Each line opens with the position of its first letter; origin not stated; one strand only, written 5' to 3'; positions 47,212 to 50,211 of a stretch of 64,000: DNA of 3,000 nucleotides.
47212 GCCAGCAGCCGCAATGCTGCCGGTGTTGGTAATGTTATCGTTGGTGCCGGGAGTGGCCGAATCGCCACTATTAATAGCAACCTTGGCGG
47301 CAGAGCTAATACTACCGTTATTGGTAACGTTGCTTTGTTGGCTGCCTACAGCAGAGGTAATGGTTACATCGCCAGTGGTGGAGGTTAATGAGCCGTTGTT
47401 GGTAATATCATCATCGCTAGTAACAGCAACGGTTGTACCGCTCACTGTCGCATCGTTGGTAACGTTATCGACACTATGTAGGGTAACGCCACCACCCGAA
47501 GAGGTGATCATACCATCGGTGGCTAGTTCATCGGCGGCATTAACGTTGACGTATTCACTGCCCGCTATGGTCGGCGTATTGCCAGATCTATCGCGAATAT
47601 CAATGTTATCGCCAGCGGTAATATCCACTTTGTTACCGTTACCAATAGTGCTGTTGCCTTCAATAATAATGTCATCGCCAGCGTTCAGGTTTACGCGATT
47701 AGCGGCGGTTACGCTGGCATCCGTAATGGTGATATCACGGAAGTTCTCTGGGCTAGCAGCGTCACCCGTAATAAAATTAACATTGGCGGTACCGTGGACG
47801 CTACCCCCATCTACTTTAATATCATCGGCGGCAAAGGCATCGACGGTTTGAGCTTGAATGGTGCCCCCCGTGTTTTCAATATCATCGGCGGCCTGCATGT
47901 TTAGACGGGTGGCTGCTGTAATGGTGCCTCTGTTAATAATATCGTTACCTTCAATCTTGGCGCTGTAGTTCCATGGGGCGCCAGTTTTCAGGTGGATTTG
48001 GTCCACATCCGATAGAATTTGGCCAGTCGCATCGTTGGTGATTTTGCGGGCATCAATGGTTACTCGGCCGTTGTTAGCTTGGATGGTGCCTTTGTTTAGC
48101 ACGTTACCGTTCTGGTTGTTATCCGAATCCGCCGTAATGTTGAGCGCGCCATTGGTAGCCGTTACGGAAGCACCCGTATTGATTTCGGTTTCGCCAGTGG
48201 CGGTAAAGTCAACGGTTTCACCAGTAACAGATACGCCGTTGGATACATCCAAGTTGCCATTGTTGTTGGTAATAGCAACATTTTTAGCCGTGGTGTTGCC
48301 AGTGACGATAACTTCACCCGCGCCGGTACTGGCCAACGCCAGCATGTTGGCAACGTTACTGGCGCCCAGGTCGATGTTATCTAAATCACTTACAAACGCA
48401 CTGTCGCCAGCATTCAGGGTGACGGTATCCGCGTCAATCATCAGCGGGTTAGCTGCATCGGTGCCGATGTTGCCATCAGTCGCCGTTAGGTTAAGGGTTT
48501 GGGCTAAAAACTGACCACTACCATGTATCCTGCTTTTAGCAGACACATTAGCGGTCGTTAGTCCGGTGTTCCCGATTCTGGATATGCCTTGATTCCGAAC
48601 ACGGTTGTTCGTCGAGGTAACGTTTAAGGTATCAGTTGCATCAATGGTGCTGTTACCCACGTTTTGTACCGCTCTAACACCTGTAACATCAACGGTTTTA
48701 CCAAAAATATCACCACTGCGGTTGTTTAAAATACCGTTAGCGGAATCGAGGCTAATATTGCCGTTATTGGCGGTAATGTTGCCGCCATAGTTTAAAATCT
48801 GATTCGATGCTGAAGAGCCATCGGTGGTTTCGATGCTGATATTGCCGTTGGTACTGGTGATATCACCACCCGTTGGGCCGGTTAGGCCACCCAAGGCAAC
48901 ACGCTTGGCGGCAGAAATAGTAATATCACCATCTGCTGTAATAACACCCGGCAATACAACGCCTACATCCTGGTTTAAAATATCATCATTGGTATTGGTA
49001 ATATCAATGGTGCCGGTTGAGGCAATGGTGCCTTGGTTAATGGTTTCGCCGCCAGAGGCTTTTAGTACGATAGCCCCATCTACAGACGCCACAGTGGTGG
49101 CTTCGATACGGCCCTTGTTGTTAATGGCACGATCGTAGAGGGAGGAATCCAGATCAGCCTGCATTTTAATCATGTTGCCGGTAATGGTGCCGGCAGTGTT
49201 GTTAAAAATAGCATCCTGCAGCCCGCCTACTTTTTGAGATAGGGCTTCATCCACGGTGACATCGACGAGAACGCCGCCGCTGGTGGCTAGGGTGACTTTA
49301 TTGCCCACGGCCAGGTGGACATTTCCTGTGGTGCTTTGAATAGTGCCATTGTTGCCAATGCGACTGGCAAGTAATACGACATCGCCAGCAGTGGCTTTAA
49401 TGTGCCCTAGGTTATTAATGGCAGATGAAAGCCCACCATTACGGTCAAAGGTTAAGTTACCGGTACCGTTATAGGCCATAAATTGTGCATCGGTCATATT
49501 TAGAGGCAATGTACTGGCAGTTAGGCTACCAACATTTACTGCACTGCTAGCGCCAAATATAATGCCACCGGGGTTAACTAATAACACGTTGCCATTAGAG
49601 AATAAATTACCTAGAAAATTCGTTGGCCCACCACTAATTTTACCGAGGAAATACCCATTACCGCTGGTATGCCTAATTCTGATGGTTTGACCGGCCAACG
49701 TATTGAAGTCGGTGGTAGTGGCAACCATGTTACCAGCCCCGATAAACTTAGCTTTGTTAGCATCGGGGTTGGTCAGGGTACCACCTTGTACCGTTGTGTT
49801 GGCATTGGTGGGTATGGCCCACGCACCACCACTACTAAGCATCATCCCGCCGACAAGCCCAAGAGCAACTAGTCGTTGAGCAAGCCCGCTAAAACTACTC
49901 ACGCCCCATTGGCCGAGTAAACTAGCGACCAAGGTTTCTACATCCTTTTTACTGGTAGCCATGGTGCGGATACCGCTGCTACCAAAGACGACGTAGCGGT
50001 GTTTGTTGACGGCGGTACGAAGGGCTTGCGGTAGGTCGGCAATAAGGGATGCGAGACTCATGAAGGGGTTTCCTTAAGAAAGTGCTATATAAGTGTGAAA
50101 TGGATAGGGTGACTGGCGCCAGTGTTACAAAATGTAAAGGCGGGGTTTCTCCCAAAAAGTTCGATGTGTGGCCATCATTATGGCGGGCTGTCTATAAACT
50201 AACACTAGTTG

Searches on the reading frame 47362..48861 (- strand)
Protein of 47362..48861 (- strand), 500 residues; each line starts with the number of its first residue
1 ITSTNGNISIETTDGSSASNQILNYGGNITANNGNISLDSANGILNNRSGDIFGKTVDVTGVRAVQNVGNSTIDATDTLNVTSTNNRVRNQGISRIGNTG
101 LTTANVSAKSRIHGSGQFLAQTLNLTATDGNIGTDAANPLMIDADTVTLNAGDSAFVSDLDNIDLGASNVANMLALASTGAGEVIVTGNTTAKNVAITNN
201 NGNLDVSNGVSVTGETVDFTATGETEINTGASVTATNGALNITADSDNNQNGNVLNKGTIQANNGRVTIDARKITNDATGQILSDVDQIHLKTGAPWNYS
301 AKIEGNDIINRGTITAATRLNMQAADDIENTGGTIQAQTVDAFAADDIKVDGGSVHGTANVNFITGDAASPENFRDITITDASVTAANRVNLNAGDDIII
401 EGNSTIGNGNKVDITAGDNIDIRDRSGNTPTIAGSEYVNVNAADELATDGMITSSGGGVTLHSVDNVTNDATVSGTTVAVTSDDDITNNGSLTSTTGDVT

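Call 9: search_protein_families(library=pfam, proteins=[window:47362-48861:-], max_evalue=1)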
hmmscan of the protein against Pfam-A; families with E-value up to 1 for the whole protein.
window:47362-48861:- (500 aa): 3 families
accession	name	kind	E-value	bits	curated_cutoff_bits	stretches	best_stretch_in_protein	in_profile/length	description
PF22505.1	RNase_J_b_CASP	-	0.021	15.1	27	1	170-249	16-95/126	Ribonuclease J, beta-CASP domain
PF19135.5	DUF5818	-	0.13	12.3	27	0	51-76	31-52/57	Protein of unknown function (DUF5818)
PF21309.3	C5_CUB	-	0.44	11.2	27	0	338-363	27-52/57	Complement component 5, CUB domain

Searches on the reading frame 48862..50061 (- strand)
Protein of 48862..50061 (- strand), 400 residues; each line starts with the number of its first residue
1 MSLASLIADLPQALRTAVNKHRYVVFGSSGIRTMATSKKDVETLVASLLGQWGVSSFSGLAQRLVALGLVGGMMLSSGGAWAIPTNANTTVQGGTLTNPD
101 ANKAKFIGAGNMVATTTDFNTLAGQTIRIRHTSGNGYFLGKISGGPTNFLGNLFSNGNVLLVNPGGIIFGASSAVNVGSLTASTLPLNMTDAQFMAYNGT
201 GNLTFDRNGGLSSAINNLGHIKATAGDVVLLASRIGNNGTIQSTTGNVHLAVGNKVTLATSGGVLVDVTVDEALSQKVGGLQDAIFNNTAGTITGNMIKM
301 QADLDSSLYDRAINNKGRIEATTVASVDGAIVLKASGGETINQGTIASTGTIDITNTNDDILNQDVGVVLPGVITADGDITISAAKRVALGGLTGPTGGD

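Call 9: search_protein_families(library=pfam, proteins=[window:48862-50061:-], max_evalue=1)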
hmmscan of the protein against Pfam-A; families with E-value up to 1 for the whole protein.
window:48862-50061:- (400 aa): 2 families
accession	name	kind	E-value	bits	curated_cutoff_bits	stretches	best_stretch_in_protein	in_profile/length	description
PF05860.19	TPS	-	1.1e-09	39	33.5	1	111-346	36-250/252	TPS secretion domain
PF22006.2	PilZ-like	-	0.61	10.8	27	0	313-361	2-51/90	PilZ domain-like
